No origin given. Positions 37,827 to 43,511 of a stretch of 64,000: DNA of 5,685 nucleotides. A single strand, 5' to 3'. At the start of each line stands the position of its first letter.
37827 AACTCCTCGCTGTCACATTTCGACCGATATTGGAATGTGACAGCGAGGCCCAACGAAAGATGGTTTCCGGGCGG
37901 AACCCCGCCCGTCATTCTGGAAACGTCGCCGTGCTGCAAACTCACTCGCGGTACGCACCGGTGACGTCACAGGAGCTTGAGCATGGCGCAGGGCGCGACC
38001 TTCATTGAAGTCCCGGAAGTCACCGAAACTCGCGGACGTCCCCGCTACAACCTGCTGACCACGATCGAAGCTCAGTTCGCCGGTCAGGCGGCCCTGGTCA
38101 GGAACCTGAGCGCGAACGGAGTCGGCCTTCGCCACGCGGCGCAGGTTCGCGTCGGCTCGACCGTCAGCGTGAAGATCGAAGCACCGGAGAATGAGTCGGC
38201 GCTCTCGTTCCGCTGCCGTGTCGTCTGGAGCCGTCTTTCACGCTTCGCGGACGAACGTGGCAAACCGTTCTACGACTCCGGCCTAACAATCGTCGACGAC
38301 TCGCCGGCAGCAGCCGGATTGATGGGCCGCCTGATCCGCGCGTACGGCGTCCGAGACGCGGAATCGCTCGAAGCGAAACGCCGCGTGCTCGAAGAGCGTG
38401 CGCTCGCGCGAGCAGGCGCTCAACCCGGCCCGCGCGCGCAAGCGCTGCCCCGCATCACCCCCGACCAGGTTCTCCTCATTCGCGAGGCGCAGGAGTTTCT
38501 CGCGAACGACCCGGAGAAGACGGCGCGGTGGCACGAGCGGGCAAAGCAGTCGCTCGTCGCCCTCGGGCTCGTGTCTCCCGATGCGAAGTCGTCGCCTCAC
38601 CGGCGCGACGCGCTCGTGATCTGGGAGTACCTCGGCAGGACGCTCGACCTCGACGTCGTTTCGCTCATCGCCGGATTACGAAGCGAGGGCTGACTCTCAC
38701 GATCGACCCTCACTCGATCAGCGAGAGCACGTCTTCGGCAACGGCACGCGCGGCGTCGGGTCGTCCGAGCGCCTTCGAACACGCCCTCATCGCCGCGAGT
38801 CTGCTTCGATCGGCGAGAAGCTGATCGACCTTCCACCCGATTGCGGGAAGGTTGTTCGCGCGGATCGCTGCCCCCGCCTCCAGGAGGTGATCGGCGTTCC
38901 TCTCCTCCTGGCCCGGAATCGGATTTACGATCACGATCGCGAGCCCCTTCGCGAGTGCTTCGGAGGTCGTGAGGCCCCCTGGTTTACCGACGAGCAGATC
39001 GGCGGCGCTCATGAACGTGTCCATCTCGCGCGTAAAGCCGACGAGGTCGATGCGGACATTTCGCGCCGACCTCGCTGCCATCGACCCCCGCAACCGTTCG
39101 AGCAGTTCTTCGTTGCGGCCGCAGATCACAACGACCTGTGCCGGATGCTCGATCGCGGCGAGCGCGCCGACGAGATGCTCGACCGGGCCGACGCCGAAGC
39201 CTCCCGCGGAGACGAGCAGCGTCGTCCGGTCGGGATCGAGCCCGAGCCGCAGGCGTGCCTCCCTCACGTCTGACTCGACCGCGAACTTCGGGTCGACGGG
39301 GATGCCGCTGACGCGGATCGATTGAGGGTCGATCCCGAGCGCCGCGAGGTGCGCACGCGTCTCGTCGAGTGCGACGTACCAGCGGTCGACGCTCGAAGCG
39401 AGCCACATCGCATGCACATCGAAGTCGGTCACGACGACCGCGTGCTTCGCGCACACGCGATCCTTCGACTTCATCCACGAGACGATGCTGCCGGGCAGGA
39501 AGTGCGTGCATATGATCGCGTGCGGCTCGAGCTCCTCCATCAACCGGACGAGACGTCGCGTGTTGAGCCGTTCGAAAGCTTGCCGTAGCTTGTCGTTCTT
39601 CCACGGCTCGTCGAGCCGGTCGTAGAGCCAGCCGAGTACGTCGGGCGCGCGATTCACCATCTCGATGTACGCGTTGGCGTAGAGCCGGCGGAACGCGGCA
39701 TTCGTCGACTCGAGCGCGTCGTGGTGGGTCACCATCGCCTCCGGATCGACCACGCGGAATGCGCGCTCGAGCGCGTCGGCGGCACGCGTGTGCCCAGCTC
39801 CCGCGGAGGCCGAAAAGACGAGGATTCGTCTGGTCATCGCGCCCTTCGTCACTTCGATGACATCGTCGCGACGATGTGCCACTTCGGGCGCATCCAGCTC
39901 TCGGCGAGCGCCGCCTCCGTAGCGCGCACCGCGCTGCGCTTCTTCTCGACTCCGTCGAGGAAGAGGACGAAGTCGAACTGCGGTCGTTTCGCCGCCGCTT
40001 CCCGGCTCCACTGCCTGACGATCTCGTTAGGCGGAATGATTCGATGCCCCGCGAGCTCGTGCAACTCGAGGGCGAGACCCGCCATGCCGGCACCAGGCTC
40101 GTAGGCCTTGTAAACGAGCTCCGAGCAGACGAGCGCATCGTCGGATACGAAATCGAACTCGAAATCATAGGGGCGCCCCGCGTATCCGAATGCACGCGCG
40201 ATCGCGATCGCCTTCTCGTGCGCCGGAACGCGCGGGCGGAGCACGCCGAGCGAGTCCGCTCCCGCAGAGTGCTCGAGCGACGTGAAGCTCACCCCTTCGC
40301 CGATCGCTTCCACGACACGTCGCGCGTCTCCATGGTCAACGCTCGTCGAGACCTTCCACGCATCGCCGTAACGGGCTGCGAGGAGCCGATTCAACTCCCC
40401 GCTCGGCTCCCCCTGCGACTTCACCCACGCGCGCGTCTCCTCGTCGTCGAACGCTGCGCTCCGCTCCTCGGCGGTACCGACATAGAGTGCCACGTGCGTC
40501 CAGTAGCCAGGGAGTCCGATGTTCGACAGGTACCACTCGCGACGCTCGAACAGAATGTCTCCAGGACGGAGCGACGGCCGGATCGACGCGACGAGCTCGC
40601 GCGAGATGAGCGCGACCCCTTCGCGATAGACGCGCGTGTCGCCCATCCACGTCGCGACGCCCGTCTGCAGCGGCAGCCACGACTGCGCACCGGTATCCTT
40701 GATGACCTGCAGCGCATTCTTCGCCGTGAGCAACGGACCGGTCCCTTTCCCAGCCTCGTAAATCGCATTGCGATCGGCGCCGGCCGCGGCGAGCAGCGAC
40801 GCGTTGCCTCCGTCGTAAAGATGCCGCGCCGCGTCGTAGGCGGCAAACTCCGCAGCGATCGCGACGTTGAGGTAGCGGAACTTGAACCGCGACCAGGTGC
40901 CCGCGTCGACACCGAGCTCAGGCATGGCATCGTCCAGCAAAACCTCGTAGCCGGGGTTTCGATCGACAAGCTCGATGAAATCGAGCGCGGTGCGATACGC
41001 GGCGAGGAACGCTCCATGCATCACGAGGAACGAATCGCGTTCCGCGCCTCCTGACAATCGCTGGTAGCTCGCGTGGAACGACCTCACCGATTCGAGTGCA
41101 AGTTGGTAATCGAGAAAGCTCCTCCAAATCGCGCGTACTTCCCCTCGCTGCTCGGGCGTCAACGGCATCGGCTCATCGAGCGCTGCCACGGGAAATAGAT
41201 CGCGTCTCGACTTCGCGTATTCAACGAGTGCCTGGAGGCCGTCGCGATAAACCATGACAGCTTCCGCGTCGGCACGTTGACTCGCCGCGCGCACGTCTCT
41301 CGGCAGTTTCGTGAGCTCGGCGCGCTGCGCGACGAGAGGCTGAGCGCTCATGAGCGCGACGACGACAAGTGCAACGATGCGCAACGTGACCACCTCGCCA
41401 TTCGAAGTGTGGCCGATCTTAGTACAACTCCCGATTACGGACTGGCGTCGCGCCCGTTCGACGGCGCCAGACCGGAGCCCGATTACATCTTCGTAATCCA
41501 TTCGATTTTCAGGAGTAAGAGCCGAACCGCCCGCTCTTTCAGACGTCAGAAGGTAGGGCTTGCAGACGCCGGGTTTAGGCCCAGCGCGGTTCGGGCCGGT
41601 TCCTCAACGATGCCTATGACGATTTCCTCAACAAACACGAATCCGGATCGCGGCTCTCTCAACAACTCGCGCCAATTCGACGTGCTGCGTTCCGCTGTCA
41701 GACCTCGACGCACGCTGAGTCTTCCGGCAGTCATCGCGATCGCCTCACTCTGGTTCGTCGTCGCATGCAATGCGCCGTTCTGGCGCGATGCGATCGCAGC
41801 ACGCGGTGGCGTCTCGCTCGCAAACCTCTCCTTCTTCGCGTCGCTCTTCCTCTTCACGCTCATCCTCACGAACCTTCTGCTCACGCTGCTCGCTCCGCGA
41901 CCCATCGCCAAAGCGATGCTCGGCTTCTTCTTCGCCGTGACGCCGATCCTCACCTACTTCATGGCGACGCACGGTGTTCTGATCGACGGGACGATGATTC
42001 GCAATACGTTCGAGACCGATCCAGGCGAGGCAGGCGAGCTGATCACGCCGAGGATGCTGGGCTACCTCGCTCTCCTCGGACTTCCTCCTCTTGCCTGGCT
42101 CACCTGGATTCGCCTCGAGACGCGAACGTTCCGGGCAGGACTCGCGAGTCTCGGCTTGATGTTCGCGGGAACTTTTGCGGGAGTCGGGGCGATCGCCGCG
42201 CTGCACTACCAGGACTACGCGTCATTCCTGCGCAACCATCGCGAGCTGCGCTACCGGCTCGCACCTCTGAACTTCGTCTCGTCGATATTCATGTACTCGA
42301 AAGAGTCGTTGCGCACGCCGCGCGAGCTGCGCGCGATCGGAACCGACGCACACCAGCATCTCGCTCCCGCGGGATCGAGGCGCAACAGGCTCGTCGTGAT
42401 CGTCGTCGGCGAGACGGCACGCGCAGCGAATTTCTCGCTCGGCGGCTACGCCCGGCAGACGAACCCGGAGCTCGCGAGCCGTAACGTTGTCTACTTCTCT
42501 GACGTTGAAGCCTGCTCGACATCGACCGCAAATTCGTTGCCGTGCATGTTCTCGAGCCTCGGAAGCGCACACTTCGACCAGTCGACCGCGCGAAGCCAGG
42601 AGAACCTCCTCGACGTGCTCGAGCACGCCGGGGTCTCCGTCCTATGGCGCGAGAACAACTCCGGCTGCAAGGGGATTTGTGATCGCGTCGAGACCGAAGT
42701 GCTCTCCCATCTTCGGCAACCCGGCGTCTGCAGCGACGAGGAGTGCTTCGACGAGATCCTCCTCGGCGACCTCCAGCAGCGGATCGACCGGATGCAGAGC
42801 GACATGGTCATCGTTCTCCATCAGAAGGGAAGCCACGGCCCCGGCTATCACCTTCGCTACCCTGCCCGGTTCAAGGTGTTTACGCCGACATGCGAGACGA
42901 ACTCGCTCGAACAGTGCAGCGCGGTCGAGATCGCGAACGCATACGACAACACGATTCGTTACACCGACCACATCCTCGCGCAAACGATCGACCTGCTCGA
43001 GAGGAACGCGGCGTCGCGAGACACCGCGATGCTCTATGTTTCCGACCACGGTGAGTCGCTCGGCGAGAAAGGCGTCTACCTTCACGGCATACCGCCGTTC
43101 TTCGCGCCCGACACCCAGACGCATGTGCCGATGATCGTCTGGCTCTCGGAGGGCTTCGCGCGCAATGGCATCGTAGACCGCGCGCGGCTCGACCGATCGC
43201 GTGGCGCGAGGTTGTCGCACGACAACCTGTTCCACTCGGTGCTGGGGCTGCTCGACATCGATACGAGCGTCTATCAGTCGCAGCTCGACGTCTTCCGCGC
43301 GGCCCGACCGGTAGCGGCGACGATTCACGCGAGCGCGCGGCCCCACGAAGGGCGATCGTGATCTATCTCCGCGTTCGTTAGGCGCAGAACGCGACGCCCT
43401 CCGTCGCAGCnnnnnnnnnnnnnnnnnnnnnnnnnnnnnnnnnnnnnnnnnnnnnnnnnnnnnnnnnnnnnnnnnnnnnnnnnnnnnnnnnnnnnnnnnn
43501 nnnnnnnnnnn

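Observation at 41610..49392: pmrCAB-like envelope-modification locus: EptA-like transferase, an OmpR-family TCS and an LtaS-like sulfatase-family enzyme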

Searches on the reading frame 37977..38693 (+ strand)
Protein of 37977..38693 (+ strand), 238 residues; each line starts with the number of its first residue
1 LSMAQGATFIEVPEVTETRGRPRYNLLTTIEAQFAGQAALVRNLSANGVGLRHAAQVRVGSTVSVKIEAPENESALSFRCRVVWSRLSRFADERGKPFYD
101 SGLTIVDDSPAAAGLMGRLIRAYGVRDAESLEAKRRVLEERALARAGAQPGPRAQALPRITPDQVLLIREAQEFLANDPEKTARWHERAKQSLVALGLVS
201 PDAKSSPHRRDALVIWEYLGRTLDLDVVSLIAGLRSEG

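Call 4: search_protein_families(library=pfam, proteins=[window:37977-38693:+])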
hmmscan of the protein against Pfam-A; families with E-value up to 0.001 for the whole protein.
window:37977-38693:+ (238 aa): 1 family
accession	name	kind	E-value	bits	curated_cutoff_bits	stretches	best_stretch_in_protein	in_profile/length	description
PF07238.19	PilZ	-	4.8e-08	33.7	22.5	1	19-88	3-75/102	PilZ domain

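Call 5: search_protein_families(library=ncbifam, proteins=[window:37977-38693:+])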
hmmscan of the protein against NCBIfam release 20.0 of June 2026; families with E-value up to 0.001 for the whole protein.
window:37977-38693:+ (238 aa): 1 family
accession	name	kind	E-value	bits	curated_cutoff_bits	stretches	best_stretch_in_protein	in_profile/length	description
TIGR02266.1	gmx_TIGR02266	paralog_domain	0.00038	20.6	68.7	1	41-87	21-67/96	TIGR02266 family protein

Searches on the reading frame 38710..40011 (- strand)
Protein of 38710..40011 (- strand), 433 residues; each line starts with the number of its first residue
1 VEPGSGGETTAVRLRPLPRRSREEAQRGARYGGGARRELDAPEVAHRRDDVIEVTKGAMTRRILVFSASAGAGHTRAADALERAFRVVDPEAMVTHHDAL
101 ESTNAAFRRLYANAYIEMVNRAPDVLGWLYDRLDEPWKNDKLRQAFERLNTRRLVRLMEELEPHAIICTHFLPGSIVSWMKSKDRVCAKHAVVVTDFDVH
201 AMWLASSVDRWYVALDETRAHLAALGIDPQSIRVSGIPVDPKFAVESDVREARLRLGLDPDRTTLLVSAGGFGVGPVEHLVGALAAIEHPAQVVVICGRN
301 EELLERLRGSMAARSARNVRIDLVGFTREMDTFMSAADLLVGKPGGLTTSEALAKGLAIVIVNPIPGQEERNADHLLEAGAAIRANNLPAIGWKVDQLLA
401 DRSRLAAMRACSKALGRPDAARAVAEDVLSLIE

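Call 4: search_protein_families(library=pfam, proteins=[window:38710-40011:-])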
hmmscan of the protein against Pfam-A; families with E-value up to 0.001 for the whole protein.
window:38710-40011:- (433 aa): 4 families
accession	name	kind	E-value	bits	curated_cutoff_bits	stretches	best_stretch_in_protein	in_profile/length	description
PF06925.17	MGDG_synth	-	2.7e-25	89.8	25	1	74-239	1-169/169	Monogalactosyldiacylglycerol (MGDG) synthase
PF00534.26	Glycos_transf_1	-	1.8e-10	41.1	26.4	1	276-409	29-166/172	Glycosyl transferases group 1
PF04101.22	Glyco_tran_28_C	-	2e-08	34.9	22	1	288-421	29-163/166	Glycosyltransferase family 28 C-terminal domain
PF13692.12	Glyco_trans_1_4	-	0.00026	21.7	27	1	277-401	17-142/142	Glycosyl transferases group 1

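Call 5: search_protein_families(library=ncbifam, proteins=[window:38710-40011:-])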
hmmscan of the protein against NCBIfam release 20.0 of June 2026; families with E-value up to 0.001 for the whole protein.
window:38710-40011:- (433 aa): 3 families
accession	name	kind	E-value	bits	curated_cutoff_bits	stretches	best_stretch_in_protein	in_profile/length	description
NF010135.0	PRK13609.1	equivalog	3.4e-62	210.6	500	1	61-431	5-368/388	diglucosyl diacylglycerol synthase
NF010134.0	PRK13608.1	equivalog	1.4e-52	179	557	1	60-433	5-370/391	diglucosyl diacylglycerol synthase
TIGR01133.1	murG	equivalog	1.1e-10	41.1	250.25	1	234-426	158-351/353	undecaprenyldiphospho-muramoylpentapeptide beta-N-acetylglucosaminyltransferase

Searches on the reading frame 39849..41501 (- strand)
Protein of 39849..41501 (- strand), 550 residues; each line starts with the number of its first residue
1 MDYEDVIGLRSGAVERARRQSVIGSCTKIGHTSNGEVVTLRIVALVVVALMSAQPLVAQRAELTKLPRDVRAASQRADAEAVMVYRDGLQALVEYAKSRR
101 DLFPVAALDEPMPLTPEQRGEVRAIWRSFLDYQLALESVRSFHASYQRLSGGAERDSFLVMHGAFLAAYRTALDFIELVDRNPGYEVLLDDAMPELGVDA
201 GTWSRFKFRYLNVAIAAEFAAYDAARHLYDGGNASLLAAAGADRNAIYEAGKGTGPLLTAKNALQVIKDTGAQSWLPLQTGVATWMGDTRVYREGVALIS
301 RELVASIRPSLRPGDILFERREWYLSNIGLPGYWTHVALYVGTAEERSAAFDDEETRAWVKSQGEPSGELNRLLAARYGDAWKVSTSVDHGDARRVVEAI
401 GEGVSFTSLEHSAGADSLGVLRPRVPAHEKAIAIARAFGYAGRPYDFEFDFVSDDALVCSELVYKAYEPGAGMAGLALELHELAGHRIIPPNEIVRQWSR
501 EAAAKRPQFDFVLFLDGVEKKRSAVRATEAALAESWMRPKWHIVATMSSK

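Call 4: search_protein_families(library=pfam, proteins=[window:39849-41501:-])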
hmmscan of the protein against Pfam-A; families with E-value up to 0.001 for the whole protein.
window:39849-41501:- (550 aa): 1 family
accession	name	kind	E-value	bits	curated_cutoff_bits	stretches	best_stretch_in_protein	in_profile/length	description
PF05708.18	Peptidase_C92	-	1.7e-15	57.9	27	1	311-470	2-120/166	Permuted papain-like amidase enzyme, YaeF/YiiX, C92 family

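Call 5: search_protein_families(library=ncbifam, proteins=[window:39849-41501:-])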
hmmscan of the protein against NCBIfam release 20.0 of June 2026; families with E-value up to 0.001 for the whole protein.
window:39849-41501:- (550 aa): 1 family
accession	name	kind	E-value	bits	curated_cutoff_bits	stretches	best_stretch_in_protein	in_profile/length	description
NF007458.0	PRK10030.1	equivalog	2.2e-06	27.3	216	1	435-474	111-149/205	YiiX family permuted papain-like enzyme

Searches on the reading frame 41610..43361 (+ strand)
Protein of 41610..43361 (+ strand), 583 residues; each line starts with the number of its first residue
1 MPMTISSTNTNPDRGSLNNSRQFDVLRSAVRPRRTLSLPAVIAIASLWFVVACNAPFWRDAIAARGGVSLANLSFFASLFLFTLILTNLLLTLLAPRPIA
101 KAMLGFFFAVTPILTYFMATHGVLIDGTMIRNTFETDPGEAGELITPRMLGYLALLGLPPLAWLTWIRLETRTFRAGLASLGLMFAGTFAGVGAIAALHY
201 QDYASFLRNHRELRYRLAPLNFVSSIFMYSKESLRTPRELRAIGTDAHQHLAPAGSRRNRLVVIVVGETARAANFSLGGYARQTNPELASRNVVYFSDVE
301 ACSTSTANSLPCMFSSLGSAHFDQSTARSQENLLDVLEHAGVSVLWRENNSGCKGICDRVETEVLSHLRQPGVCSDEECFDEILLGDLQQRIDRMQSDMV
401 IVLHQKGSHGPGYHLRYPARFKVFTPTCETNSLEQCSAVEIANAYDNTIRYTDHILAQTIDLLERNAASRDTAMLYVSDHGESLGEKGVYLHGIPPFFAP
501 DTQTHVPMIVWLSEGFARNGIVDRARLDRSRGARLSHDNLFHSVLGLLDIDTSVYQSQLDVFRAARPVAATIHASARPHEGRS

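Call 4: search_protein_families(library=pfam, proteins=[window:41610-43361:+])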
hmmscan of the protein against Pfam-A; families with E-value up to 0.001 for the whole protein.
window:41610-43361:+ (583 aa): 2 families
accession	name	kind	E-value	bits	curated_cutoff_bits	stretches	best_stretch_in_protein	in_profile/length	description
PF00884.28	Sulfatase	-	1.1e-65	222.4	25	1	261-550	2-301/301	Sulfatase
PF08019.17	EptA_B_N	-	1.1e-40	139.4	22.3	1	85-232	3-150/152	Phosphoethanolamine transferase EptA/EptB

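Call 5: search_protein_families(library=ncbifam, proteins=[window:41610-43361:+])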
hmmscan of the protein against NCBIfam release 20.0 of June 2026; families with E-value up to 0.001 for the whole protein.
window:41610-43361:+ (583 aa): 22 families
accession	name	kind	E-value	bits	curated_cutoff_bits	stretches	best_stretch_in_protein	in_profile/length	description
NF028537.1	P_eth_NH2_trans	domain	3.1e-176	587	500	1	35-562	2-526/527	phosphoethanolamine--lipid A transferase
NF008619.0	PRK11598.1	equivalog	4.9e-168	560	660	1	33-567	8-544/546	phosphoethanolamine transferase EptA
NF033463.1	polymyxin_MCR5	exception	1.5e-132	443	1250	1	43-566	23-542/547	MCR-5 family phosphoethanolamine--lipid A transferase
NF033409.0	poly_MCR3_broad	equivalog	2e-132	442.5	1075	1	73-566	40-534/535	MCR-3-related phosphoethanolamine--lipid A transferase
NF033669.1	polymyxin_MCR8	exception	1.1e-131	440.5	1250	1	45-576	19-555/565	MCR-8 family phosphoethanolamine--lipid A transferase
NF033671.1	polymyxin_MCR7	exception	3.8e-125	418.5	1250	1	35-568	4-538/539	MCR-7 family phosphoethanolamine--lipid A transferase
NF033408.5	polymyxin_MCR3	exception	2.7e-124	415.7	1225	1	74-566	45-538/540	MCR-3 family phosphoethanolamine--lipid A transferase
NF047438.1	polymyxin_MCR12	exception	9.8e-124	413.7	1200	1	46-566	23-544/548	MCR-12 family phosphoethanolamine--lipid A transferase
NF033462.1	polymyxin_MCR4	exception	3.4e-119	399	1225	1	34-566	6-540/541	MCR-4 family phosphoethanolamine--lipid A transferase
NF053859.1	polymyxin_MCR13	exception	4.2e-117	392.2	1250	1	87-566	58-538/541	MCR-13 family phosphoethanolamine--lipid A transferase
NF033836.1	polymyxin_MCR9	exception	5.2e-115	385.1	1240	1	68-566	39-538/539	MCR-9 family phosphoethanolamine--lipid A transferase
NF033862.2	polymyxin_MCR10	exception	3.3e-111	372.6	1250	1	74-566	45-538/539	MCR-10 family phosphoethanolamine--lipid A transferase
NF007160.0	PRK09598.1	equivalog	2.7e-101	339.5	561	1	36-566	13-522/523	phosphoethanolamine--lipid A transferase EptA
NF000465.1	polymyxin_MCR1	exception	6.3e-92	309.2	1100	1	29-551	6-529/541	MCR-1 family phosphoethanolamine--lipid A transferase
NF033670.1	polymyxin_MCR6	exception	8.3e-92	308.7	1235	1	41-514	17-498/538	MCR-6 family phosphoethanolamine--lipid A transferase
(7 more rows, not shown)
